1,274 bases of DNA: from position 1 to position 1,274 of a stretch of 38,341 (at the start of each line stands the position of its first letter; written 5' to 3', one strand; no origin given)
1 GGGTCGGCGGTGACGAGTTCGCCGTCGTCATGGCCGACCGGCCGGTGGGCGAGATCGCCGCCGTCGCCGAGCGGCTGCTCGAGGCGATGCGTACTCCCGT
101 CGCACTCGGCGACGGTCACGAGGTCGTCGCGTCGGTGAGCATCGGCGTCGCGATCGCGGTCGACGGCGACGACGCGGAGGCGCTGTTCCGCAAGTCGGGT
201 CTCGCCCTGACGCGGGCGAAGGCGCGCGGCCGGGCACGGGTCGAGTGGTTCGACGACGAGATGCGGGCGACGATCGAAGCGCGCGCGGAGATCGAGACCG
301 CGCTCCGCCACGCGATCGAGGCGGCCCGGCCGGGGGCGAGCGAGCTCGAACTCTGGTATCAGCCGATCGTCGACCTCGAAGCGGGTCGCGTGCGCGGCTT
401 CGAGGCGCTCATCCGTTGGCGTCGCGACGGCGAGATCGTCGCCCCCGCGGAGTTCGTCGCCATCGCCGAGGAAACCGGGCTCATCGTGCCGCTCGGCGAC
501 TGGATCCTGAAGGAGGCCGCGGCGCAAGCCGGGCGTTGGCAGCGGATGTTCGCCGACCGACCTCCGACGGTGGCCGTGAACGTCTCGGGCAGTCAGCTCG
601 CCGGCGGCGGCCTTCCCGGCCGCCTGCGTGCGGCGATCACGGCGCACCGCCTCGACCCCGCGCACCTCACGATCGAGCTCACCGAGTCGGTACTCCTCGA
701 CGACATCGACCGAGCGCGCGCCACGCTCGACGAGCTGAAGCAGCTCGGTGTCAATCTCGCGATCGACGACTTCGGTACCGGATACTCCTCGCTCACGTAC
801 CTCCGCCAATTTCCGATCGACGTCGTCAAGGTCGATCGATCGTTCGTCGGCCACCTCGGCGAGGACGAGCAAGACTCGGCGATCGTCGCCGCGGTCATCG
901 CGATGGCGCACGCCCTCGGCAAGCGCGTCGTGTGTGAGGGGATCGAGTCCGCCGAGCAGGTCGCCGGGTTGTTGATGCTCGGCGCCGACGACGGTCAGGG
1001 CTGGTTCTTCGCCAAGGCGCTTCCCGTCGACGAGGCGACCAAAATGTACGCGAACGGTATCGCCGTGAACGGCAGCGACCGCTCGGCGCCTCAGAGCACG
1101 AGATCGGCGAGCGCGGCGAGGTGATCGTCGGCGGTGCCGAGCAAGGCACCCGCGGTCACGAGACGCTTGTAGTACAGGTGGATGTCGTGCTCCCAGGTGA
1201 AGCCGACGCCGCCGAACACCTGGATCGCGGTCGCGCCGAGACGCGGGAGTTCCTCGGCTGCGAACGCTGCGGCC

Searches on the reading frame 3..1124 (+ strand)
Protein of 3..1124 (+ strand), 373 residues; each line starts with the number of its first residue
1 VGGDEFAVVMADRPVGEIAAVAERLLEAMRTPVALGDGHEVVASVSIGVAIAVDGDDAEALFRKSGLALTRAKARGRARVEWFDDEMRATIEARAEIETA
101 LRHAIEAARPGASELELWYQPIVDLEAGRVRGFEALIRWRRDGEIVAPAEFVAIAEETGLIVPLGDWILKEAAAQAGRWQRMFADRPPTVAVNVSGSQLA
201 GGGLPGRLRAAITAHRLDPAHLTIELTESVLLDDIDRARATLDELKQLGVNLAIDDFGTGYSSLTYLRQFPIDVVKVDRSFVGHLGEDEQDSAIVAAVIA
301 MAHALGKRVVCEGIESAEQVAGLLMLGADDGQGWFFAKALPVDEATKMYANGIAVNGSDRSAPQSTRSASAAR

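Call 11: search_protein_families(library=pfam, proteins=[window:3-1124:+], max_evalue=0.01)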
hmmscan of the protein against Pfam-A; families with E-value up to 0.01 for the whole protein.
window:3-1124:+ (373 aa): 2 families
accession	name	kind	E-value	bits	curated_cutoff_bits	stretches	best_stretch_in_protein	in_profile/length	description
PF00563.25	EAL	-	4.9e-70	236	31.3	1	111-338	9-235/236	EAL domain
PF00990.26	GGDEF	-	2.6e-09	37.5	23.8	1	1-78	79-160/161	Diguanylate cyclase, GGDEF domain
